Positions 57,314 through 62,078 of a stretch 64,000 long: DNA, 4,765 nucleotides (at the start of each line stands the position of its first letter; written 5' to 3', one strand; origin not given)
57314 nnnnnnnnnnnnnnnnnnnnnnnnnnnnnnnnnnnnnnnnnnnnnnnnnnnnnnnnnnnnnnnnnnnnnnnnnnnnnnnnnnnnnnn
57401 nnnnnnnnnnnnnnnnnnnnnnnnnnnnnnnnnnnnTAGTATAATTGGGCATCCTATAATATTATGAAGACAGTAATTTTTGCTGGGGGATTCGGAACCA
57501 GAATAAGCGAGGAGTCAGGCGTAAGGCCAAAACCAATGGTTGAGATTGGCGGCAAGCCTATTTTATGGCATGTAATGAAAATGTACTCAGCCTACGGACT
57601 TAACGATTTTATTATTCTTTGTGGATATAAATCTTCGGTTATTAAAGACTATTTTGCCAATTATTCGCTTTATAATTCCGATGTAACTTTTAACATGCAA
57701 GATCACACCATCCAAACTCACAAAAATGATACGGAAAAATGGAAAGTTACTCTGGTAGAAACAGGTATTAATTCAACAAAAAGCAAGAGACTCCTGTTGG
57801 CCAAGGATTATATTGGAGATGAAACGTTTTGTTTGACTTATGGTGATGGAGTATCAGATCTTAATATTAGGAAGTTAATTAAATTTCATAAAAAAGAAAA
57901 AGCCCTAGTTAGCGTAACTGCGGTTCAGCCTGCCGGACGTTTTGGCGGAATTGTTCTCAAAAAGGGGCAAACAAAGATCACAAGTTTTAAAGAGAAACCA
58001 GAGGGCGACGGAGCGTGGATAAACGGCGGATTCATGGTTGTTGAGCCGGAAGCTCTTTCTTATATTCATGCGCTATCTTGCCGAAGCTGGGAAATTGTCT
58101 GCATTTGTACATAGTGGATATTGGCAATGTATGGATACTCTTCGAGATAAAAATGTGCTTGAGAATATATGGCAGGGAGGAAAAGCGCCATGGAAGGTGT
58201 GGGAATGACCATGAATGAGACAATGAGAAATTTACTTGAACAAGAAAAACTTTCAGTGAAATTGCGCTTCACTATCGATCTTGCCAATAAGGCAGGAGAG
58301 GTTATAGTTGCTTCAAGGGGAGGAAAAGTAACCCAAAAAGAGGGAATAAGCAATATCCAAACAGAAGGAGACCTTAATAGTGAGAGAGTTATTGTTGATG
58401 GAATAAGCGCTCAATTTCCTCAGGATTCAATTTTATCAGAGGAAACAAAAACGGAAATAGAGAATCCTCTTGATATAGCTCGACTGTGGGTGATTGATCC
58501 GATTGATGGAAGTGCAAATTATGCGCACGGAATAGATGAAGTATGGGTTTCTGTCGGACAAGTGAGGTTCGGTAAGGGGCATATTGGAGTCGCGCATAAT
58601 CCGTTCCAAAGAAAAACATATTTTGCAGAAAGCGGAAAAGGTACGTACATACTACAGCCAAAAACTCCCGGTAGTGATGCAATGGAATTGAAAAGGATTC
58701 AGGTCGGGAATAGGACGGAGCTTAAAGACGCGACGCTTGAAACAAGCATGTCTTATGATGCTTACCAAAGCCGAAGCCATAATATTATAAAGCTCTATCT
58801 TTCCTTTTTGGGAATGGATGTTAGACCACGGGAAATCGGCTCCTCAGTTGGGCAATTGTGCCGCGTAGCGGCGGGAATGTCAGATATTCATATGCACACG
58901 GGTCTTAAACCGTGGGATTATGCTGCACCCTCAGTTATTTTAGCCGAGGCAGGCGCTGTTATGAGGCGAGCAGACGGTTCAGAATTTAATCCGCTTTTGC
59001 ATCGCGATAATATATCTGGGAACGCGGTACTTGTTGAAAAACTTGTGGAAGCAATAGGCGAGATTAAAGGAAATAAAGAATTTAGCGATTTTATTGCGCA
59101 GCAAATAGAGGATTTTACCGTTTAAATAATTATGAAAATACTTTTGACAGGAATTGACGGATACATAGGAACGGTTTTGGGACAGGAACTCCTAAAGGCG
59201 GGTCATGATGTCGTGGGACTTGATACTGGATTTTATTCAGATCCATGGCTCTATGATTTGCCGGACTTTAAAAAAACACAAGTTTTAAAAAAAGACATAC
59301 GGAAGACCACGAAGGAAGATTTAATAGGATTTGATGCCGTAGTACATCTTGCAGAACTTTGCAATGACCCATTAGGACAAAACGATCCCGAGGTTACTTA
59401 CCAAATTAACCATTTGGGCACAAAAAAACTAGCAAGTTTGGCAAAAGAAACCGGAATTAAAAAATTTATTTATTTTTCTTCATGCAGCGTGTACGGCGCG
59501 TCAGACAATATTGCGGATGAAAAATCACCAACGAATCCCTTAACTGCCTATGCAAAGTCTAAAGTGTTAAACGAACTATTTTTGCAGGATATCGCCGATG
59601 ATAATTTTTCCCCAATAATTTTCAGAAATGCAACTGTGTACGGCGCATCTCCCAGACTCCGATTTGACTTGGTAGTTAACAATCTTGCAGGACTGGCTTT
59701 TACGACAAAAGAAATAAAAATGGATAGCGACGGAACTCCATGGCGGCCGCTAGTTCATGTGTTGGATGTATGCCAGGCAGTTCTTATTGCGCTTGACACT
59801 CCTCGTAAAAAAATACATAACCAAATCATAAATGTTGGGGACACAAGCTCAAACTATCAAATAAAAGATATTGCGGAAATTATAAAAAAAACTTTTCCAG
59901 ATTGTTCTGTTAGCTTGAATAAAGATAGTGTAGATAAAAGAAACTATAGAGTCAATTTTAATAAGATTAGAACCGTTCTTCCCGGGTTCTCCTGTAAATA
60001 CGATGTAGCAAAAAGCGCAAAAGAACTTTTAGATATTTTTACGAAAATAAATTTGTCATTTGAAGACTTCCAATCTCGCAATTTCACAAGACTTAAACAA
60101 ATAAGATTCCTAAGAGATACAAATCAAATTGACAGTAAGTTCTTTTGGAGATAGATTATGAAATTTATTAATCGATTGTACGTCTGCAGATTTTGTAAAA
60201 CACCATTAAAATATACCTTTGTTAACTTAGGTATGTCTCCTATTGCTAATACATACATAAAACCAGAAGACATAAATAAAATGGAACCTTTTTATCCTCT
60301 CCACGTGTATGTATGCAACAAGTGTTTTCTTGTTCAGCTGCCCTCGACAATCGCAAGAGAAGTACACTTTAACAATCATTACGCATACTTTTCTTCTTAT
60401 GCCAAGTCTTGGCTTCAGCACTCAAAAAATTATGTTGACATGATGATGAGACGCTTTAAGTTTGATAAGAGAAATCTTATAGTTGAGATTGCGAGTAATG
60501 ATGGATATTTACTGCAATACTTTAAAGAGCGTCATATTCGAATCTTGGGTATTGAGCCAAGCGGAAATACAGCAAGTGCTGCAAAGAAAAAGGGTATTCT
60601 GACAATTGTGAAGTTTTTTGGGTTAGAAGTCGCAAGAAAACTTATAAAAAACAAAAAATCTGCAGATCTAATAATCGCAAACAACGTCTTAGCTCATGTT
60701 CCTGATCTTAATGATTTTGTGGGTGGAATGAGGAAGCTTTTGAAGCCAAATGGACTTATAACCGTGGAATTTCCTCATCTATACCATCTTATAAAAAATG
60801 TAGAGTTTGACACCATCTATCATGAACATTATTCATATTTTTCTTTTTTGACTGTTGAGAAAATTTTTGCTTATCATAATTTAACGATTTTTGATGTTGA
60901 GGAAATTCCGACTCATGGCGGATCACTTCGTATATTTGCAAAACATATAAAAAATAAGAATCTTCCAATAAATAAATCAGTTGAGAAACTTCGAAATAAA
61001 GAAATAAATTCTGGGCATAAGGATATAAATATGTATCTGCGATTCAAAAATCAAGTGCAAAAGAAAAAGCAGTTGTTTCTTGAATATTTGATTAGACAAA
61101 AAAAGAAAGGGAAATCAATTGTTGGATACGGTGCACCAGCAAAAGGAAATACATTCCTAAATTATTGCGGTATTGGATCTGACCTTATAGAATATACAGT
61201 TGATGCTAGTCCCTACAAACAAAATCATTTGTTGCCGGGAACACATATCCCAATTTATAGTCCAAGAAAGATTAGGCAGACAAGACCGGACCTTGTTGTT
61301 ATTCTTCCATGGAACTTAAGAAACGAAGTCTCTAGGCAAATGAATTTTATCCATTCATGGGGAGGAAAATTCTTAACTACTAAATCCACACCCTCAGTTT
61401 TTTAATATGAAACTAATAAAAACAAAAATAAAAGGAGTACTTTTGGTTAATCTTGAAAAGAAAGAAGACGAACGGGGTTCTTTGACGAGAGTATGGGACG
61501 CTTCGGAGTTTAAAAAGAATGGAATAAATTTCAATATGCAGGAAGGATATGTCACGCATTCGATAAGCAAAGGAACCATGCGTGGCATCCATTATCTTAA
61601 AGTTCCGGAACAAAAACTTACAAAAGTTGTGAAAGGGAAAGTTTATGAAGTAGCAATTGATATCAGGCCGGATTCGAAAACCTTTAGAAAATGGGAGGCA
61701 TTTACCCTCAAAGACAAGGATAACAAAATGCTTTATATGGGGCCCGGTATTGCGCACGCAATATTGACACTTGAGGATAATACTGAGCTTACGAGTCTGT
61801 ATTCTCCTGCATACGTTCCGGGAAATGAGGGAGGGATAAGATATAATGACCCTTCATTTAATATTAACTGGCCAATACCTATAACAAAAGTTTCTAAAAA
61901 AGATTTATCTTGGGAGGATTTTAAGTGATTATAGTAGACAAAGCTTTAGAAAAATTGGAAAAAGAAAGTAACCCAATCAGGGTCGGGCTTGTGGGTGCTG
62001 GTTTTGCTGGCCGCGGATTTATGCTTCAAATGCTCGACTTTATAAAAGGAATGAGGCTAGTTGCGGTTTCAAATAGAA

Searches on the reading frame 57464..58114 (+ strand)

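Call 10: search_protein_families(library=pfam, proteins=[window:57464-58114:+], max_evalue=0.001)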
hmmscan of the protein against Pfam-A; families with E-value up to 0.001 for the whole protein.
window:57464-58114:+ (216 aa): 2 families
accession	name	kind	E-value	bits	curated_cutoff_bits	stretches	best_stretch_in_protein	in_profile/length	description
PF00483.29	NTP_transferase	-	3.1e-19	70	21.2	1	2-201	1-188/245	Nucleotidyl transferase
PF12804.13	NTP_transf_3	-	1.1e-06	29.4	27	1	4-57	2-50/160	MobA-like NTP transferase domain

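Call 62: search_protein_families(library=ncbifam, proteins=[window:57464-58114:+], max_evalue=0.00001)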
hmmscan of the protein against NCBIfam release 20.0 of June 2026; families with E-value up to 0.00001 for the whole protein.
window:57464-58114:+ (216 aa): 19 families
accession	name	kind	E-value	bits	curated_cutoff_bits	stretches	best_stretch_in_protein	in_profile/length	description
TIGR02623.1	G1P_cyt_trans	equivalog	2.8e-90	302.2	300.25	1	1-210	1-207/255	glucose-1-phosphate cytidylyltransferase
TIGR03992.1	Arch_glmU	subfamily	2e-22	79.6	292.1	2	1-83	1-83/393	bifunctional sugar-1-phosphate nucleotidylyltransferase/acetyltransferase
NF041313.1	UDPGP_AglF_Halo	equivalog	1.2e-17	64.1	400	1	1-79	1-78/234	UTP--glucose-1-phosphate uridylyltransferase AglF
NF049965.1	GlMnHpPGnyltfHddC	equivalog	1.6e-17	63.9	300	1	1-199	1-173/221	D-glycero-D-manno-heptose 1-phosphate guanosyltransferase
TIGR01208.1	rmlA_long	equivalog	2.1e-14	53.2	320.25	1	2-180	1-160/353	glucose-1-phosphate thymidylyltransferase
TIGR01099.1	galU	equivalog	4.3e-14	52.7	326.8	1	1-185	2-195/261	UTP--glucose-1-phosphate uridylyltransferase GalU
NF052502.1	man1P_GTase_Rv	exception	6.1e-14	51.6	440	1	2-203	2-184/352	mannose-1-phosphate guanylyltransferase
NF041173.1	Sug_nt_acttase_Thmprot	equivalog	1.4e-11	44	600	1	1-205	1-180/405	bifunctional sugar-1-phosphate nucleotidylyltransferase/acetyltransferase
TIGR02091.1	glgC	equivalog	9.9e-11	41.3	424.9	1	3-181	3-178/364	glucose-1-phosphate adenylyltransferase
NF045761.1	NAMPUrTaseMurU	equivalog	3.1e-10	40.3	250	1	1-85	1-85/226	N-acetylmuramate alpha-1-phosphate uridylyltransferase MurU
TIGR01173.1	glmU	equivalog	4.3e-09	35.7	366.85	1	1-198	1-177/452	bifunctional UDP-N-acetylglucosamine diphosphorylase/glucosamine-1-phosphate N-acetyltransferase GlmU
NF041135.1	IPPtranDIPPsyn_Thcocales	equivalog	8e-09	35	580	1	1-68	1-65/419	bifunctional L-myo-inositol-1-phosphate cytidylyltransferase/CDP-L-myo-inositol myo-inositolphosphotransferase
NF003670.0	PRK05293.1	equivalog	9.5e-09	34.6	470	1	3-180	7-182/382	glucose-1-phosphate adenylyltransferase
NF001947.0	PRK00725.1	subfamily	1.7e-08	33.6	470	1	3-181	19-195/426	glucose-1-phosphate adenylyltransferase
NF002023.0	PRK00844.1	subfamily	1.8e-07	30.3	458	1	3-180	9-182/408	glucose-1-phosphate adenylyltransferase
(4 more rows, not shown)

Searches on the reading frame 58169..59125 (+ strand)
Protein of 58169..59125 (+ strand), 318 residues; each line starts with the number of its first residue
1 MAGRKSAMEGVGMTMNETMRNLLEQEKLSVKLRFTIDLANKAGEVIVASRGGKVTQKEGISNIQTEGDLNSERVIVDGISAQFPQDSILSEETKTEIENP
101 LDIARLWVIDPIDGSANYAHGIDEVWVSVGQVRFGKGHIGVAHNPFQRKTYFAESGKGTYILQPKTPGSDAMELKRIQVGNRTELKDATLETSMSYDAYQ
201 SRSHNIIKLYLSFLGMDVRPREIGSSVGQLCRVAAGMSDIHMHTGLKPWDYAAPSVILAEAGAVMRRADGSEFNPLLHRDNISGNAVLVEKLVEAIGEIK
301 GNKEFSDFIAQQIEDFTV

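Call 10: search_protein_families(library=pfam, proteins=[window:58169-59125:+], max_evalue=0.001)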
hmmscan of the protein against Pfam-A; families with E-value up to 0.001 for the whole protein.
window:58169-59125:+ (318 aa): 1 family
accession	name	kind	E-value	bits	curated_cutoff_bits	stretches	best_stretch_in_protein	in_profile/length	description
PF00459.30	Inositol_P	-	6e-50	170.7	27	1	33-296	7-266/271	Inositol monophosphatase family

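Call 62: search_protein_families(library=ncbifam, proteins=[window:58169-59125:+], max_evalue=0.00001)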
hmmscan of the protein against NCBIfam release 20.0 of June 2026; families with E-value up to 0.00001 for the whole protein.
window:58169-59125:+ (318 aa): 7 families
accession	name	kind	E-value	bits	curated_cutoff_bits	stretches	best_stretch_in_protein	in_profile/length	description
TIGR02067.1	his_9_HisN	equivalog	1.4e-33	116.4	275.15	1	33-295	3-250/252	histidinol-phosphatase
TIGR01331.1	bisphos_cysQ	equivalog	1e-27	97.4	228.8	1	35-274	5-233/250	3'(2'),5'-bisphosphate nucleotidase CysQ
NF008027.1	PRK10757.1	equivalog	8.3e-25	87.2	332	1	32-297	5-258/267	inositol-1-monophosphatase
NF009321.0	PRK12676.1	equivalog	2.8e-19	69.2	264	1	68-274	48-235/264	bifunctional fructose-bisphosphatase/inositol-phosphate phosphatase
NF008182.0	PRK10931.1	equivalog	1.4e-16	60.3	379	1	36-272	6-227/246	3'(2'),5'-bisphosphate nucleotidase CysQ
NF010678.0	PRK14076.1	equivalog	3.2e-11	42.8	493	1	131-299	126-286/570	bifunctional NADP phosphatase/NAD kinase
TIGR01330.1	bisphos_HAL2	equivalog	5.7e-10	38.5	267.05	0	151-270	200-317/359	3'(2'),5'-bisphosphate nucleotidase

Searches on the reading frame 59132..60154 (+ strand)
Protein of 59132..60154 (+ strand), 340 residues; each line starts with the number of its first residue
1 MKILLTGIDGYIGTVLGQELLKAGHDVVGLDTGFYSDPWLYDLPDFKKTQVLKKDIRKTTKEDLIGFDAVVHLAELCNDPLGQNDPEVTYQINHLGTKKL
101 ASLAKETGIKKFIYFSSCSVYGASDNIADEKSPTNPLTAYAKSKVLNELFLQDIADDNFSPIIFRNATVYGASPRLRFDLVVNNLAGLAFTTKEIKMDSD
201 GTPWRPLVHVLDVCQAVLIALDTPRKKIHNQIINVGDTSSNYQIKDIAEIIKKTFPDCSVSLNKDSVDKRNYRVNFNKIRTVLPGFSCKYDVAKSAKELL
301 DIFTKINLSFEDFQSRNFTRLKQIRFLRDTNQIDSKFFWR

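Call 10: search_protein_families(library=pfam, proteins=[window:59132-60154:+], max_evalue=0.001)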
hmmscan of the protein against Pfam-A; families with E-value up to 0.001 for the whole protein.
window:59132-60154:+ (340 aa): 7 families
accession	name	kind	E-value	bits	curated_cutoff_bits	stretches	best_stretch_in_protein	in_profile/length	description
PF01370.27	Epimerase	-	1.9e-45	155.6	20.9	1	3-236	1-240/240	NAD dependent epimerase/dehydratase family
PF16363.11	GDP_Man_Dehyd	-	5.7e-19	69.2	27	1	4-248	1-262/332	GDP-mannose 4,6 dehydratase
PF04321.23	RmlD_sub_bind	-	6.9e-18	65.1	27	1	1-200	1-178/287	RmlD substrate binding domain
PF01073.25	3Beta_HSD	-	3.4e-14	53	22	1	5-183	2-195/280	3-beta hydroxysteroid dehydrogenase/isomerase family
PF07993.18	NAD_binding_4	-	5e-07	29.6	20.1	1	85-173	104-211/258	Male sterility protein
PF13460.12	NAD_binding_10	-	5.6e-05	23.5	27.2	1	9-145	3-125/184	NAD(P)H-binding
PF02719.21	Polysacc_synt_2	-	0.00043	20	20.2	0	65-126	76-143/293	Polysaccharide biosynthesis protein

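Call 62: search_protein_families(library=ncbifam, proteins=[window:59132-60154:+], max_evalue=0.00001)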
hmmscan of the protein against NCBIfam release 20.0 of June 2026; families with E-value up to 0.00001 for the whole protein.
window:59132-60154:+ (340 aa): 20 families
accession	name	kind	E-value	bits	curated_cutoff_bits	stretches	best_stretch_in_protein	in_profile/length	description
TIGR01179.1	galE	equivalog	6.2e-30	104.2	262.3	1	2-254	1-274/332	UDP-glucose 4-epimerase GalE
TIGR04180.1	EDH_00030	hypoth_equivalog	7.6e-22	77.7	475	1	3-270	1-270/297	NAD-dependent 4,6-dehydratase LegB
NF007956.0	PRK10675.1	subfamily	9e-19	67.8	394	1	1-174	1-185/338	UDP-glucose 4-epimerase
TIGR02197.1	heptose_epim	equivalog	3.6e-17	62.5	274.6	1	3-255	1-260/316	ADP-glyceromanno-heptose 6-epimerase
TIGR01214.1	rmlD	equivalog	2.9e-16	59.4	224.05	1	2-200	1-178/285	dTDP-4-dehydrorhamnose reductase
NF011728.1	PRK15181.1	equivalog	1.3e-15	57.3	760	1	3-300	18-334/348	Vi polysaccharide biosynthesis UDP-N-acetylglucosaminuronic acid C-4 epimerase TviC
TIGR03466.1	HpnA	hypoth_equivalog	5.5e-15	55.1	367.65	1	1-167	1-168/327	hopanoid-associated sugar epimerase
TIGR01181.1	dTDP_gluc_dehyt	equivalog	1.5e-13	50.5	365.1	1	2-301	1-309/321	dTDP-glucose 4,6-dehydratase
NF043036.1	ErythonDh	equivalog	2.6e-12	46.6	325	1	1-155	1-164/321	D-erythronate dehydrogenase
NF042422.1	oxyalk_red_OleD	equivalog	4.5e-10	39.4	580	1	1-172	1-171/329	2-alkyl-3-oxoalkanoate reductase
NF042423.1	oxyalk_red_Shew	equivalog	7.7e-10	38.3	580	1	2-172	10-177/331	2-alkyl-3-oxoalkanoate reductase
NF041015.1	UDPsulfquin_syn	equivalog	1.3e-09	37.6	575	0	1-32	1-32/384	UDP-sulfoquinovose synthase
TIGR01746.1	Thioester-redct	subfamily_domain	8.3e-09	35.1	213.35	1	93-253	112-279/371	thioester reductase domain-containing protein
NF052578.1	StrlDmthSdmBMthl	equivalog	9.1e-08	32.2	600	1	1-224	1-219/328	sterol demethylase protein SdmB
NF008872.0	PRK11908.1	equivalog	6.2e-07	28.8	294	1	1-255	2-271/349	bifunctional UDP-4-keto-pentose/UDP-xylose synthase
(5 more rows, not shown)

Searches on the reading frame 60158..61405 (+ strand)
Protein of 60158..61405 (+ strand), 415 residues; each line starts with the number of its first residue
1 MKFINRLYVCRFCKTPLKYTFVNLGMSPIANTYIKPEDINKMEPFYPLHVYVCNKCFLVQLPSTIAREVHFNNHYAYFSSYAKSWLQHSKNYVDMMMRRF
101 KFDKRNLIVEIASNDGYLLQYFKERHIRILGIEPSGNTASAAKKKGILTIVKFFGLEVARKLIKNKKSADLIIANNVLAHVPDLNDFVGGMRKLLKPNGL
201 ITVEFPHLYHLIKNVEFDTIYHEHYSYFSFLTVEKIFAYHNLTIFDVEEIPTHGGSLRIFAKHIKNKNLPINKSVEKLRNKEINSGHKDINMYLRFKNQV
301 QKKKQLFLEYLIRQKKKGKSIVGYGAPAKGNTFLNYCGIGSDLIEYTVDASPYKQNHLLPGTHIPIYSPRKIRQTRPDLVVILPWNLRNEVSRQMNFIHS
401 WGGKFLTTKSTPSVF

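Call 10: search_protein_families(library=pfam, proteins=[window:60158-61405:+], max_evalue=0.001)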
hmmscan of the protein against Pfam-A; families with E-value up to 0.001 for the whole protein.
window:60158-61405:+ (415 aa): 7 families
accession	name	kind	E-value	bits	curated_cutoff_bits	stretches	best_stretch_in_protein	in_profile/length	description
PF08484.17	Methyltransf_14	-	4.4e-58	196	23.5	1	251-407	1-157/160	C-methyltransferase C-terminal domain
PF08421.16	Methyltransf_13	-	2.8e-23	82.3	31.3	1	10-71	1-62/62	Putative zinc binding domain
PF13489.12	Methyltransf_23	-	2.5e-14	53.8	27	1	99-244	16-161/164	Methyltransferase domain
PF08242.18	Methyltransf_12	-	1.6e-12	48.4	30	1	109-201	1-98/98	Methyltransferase domain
PF08241.18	Methyltransf_11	-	1.1e-09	39.3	21.2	1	110-201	2-93/95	Methyltransferase domain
PF13649.12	Methyltransf_25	-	1.1e-06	29.7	27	1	108-199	1-97/97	Methyltransferase domain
PF13847.12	Methyltransf_31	-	2.1e-06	27.9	27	1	162-216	66-123/145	Methyltransferase domain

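Call 62: search_protein_families(library=ncbifam, proteins=[window:60158-61405:+], max_evalue=0.00001)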
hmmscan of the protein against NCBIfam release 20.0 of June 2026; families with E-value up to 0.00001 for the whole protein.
window:60158-61405:+ (415 aa): 0 families

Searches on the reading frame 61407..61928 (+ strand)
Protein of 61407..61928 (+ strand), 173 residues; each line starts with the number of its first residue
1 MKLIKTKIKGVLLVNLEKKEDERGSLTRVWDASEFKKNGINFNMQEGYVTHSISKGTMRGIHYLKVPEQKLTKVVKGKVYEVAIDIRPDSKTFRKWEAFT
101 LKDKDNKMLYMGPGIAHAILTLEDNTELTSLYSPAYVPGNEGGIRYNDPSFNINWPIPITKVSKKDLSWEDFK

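Call 10: search_protein_families(library=pfam, proteins=[window:61407-61928:+], max_evalue=0.001)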
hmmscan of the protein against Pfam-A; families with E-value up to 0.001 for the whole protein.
window:61407-61928:+ (173 aa): 2 families
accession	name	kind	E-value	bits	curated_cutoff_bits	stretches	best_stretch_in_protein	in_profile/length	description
PF00908.23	dTDP_sugar_isom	-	4.8e-48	163.5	27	1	5-172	1-166/168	dTDP-4-dehydrorhamnose 3,5-epimerase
PF05523.17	FdtA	-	6e-07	29.8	23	1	12-136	4-114/131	WxcM-like, C-terminal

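Call 62: search_protein_families(library=ncbifam, proteins=[window:61407-61928:+], max_evalue=0.00001)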
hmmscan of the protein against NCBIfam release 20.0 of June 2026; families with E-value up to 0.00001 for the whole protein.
window:61407-61928:+ (173 aa): 1 family
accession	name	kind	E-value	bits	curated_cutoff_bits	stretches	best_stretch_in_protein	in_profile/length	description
TIGR01221.1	rmlC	equivalog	2.9e-37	128.2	155.75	1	2-171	1-171/176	dTDP-4-dehydrorhamnose 3,5-epimerase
